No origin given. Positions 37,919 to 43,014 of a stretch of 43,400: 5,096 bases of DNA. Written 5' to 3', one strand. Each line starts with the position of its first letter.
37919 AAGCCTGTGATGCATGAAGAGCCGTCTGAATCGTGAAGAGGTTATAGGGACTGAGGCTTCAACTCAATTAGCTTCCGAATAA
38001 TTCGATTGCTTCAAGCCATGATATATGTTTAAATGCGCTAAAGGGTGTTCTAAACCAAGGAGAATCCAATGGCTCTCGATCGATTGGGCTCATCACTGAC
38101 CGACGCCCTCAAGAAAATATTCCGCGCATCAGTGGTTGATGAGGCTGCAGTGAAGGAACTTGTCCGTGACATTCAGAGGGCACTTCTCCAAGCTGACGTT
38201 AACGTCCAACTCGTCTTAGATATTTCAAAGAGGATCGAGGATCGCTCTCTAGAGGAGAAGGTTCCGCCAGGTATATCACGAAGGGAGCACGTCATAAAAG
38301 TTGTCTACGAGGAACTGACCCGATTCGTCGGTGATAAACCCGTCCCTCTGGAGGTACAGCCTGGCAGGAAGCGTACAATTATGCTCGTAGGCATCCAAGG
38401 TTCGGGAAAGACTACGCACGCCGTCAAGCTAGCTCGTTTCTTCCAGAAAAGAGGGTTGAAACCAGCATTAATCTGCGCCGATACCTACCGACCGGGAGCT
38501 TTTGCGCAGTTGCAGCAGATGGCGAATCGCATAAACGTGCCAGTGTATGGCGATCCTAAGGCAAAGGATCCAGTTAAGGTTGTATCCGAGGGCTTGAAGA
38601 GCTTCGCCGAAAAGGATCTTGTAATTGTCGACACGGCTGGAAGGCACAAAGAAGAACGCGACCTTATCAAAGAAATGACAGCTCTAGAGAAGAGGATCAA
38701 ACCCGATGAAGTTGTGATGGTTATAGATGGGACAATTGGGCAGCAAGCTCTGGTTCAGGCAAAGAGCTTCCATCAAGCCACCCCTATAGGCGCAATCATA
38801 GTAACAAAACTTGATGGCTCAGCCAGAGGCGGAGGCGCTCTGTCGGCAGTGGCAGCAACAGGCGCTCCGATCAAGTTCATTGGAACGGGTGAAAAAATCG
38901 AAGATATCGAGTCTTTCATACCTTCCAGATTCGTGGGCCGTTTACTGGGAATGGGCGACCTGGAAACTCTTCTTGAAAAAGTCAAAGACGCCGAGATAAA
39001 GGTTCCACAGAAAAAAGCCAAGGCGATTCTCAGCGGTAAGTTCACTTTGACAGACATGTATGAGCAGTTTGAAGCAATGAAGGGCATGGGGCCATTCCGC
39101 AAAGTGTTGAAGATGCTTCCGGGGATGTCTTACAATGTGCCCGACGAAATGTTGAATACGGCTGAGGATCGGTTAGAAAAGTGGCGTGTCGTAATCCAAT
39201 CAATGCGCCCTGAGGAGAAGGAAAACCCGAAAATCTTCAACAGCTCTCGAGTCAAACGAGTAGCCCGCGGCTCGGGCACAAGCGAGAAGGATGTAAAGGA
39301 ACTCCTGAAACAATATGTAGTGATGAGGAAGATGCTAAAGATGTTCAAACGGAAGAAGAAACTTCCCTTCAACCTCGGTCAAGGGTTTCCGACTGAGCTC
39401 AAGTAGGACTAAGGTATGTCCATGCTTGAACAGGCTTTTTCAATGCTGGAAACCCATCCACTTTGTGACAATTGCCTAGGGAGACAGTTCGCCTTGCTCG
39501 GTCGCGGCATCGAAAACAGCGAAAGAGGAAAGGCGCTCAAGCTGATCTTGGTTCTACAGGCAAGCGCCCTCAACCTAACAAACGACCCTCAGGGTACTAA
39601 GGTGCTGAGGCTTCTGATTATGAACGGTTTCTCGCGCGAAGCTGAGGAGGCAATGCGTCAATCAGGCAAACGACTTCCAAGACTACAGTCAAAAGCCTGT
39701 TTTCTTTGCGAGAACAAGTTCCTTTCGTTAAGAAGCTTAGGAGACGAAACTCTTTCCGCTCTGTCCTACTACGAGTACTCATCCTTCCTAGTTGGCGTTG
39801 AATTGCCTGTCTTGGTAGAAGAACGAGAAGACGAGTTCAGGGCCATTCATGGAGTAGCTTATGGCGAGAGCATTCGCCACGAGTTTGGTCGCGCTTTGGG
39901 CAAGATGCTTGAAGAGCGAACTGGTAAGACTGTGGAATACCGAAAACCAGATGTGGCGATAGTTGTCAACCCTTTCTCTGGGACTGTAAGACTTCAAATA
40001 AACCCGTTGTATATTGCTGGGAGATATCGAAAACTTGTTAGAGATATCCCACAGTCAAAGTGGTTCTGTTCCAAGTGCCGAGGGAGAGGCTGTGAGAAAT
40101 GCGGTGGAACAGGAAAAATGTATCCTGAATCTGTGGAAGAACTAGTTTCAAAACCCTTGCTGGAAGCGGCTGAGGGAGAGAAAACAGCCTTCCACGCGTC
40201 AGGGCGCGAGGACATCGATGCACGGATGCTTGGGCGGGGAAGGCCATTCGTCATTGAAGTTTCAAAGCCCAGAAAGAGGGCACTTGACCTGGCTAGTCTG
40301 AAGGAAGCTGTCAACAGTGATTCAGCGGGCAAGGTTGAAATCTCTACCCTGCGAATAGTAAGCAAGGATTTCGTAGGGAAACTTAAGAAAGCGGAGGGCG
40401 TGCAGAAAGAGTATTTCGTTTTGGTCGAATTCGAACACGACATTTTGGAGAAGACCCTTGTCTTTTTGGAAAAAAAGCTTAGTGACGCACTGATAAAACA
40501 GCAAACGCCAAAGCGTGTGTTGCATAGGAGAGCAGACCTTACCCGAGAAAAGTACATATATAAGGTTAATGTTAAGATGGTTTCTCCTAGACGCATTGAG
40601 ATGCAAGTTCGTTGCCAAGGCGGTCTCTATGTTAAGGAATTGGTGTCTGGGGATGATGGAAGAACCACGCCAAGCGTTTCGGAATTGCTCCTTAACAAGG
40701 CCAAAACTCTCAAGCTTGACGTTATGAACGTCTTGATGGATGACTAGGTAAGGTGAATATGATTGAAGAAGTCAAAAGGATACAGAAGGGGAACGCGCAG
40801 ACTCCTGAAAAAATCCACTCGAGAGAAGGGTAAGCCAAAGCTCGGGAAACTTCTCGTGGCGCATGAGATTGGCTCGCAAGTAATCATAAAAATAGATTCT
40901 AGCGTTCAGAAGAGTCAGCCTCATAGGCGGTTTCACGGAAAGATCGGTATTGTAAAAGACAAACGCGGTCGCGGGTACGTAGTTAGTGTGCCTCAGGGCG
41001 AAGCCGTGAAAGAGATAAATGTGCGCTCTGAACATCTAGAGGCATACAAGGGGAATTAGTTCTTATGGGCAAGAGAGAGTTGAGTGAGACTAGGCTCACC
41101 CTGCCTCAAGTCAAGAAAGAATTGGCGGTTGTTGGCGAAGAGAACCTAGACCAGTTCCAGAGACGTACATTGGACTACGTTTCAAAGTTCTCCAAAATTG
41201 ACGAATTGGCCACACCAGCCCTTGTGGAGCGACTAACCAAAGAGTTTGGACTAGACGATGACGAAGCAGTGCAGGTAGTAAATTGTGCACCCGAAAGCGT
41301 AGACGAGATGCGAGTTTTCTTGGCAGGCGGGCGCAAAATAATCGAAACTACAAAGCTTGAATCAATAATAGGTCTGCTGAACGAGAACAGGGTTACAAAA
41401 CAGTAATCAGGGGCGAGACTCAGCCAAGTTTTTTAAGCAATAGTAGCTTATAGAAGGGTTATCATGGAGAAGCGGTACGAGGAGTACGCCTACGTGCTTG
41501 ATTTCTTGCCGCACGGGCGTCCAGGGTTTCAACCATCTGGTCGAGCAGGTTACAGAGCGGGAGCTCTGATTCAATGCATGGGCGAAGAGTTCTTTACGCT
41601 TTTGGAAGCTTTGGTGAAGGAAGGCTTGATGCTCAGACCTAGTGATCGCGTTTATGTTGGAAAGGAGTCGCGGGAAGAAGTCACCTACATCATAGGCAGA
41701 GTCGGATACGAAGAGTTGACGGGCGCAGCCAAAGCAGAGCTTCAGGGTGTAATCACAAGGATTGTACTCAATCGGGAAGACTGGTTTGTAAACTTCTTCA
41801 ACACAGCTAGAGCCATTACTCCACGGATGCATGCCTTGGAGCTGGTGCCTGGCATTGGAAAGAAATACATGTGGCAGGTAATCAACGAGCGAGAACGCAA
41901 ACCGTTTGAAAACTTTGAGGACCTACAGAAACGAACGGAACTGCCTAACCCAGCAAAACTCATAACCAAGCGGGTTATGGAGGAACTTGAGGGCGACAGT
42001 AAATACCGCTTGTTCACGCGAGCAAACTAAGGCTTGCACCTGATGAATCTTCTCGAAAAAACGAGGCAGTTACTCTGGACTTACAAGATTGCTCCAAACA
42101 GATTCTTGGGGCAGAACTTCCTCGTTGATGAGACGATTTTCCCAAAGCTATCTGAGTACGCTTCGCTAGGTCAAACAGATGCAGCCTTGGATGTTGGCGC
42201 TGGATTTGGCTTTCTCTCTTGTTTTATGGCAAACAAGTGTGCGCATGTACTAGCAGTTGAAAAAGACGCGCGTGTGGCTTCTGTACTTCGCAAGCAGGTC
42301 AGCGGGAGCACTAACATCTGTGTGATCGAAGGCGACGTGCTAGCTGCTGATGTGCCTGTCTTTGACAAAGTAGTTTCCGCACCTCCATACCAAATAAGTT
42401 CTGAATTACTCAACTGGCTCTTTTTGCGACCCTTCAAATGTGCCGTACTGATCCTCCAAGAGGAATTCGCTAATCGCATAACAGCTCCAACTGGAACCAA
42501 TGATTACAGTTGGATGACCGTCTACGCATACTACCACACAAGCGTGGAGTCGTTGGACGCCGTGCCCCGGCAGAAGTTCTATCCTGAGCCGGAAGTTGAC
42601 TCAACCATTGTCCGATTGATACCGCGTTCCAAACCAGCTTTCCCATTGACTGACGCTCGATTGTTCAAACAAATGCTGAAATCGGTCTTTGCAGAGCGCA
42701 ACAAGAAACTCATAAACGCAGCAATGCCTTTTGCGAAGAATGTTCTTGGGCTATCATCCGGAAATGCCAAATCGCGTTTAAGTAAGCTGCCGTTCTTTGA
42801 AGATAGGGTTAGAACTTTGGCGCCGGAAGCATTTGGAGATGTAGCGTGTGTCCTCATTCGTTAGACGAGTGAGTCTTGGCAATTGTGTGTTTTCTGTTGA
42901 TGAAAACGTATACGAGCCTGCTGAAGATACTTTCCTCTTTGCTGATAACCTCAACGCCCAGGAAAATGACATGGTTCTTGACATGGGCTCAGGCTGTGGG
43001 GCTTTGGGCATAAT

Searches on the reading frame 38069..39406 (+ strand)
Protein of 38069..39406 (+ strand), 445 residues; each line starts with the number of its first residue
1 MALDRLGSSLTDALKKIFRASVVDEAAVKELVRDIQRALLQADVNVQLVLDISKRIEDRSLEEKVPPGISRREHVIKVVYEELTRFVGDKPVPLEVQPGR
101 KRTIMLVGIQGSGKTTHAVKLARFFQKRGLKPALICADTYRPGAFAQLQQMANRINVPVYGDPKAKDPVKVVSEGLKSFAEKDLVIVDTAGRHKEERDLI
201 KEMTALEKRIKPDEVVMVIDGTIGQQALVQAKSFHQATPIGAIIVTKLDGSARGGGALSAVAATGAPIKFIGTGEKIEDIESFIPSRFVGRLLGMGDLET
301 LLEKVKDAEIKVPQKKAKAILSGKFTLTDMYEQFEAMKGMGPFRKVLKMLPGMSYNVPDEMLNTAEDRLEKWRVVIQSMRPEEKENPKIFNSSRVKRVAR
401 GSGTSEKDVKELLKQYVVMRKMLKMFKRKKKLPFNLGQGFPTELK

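Call 56: search_protein_families(library=pfam, proteins=[window:38069-39406:+], max_evalue=0.00001)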
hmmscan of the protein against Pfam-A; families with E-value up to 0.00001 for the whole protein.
window:38069-39406:+ (445 aa): 3 families
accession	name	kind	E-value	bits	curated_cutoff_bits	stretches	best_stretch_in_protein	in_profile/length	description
PF00448.28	SRP54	-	3.1e-72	242.8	22.7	1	103-294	3-196/196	SRP54-type protein, GTPase domain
PF02978.25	SRP_SPB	-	1.1e-31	109.5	27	1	324-423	1-91/91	Signal peptide binding domain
PF02881.24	SRP54_N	-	3e-18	66.2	22.4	1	6-83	1-75/75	SRP54-type protein, helical bundle domain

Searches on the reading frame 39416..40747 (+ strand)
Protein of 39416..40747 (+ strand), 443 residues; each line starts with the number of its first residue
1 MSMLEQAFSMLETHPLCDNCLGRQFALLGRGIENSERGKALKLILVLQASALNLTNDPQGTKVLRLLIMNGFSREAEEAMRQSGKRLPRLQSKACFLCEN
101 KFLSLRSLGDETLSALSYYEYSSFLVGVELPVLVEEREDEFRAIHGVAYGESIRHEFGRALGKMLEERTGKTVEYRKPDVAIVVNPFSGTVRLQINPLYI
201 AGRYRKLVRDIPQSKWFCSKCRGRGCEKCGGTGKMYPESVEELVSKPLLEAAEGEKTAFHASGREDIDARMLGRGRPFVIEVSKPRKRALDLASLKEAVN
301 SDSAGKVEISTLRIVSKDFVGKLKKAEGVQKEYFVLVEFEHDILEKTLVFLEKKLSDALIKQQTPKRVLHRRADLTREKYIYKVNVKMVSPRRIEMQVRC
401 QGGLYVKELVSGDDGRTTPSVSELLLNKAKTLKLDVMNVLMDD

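Call 56: search_protein_families(library=pfam, proteins=[window:39416-40747:+], max_evalue=0.00001)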
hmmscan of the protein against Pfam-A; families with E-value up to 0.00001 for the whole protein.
window:39416-40747:+ (443 aa): 2 families
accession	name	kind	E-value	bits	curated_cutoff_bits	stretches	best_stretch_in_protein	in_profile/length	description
PF21238.2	Pus10_C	-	3.8e-71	239.7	27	1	199-439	1-231/232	Pus10, C-terminal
PF22023.1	Pus10_THUMP_arc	-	2e-19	70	28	1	110-185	3-78/78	Pus10 THUMP domain, archaeal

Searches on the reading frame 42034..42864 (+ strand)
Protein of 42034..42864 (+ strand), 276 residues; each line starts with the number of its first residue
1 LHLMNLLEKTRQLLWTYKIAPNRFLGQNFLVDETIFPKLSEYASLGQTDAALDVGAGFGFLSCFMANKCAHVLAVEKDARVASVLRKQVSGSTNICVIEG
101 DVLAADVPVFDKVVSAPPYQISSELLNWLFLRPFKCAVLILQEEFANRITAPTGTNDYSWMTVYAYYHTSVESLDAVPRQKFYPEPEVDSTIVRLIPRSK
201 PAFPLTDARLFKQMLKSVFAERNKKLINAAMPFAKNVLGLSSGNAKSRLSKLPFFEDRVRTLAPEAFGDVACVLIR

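Call 102: search_protein_families(library=pfam, proteins=[window:42034-42864:+], max_evalue=0.01)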
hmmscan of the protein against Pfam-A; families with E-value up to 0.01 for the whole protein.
window:42034-42864:+ (276 aa): 6 families
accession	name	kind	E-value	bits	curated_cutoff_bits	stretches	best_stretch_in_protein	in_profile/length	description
PF00398.26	RrnaAD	-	1.5e-44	152.5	24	1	22-229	5-222/263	Ribosomal RNA adenine dimethylase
PF05175.20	MTS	-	1.5e-06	28.4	23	1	48-125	32-114/170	Methyltransferase small domain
PF13649.12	Methyltransf_25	-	4.2e-05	24.6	27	1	52-116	2-71/97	Methyltransferase domain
PF08241.18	Methyltransf_11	-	0.0013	19.8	21.2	1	52-115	1-66/95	Methyltransferase domain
PF03602.21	Cons_hypoth95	-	0.0029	17.7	24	1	31-122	28-126/182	Conserved hypothetical protein 95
PF01135.25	PCMT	-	0.008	16.4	20.3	0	34-101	60-132/210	Protein-L-isoaspartate(D-aspartate) O-methyltransferase (PCMT)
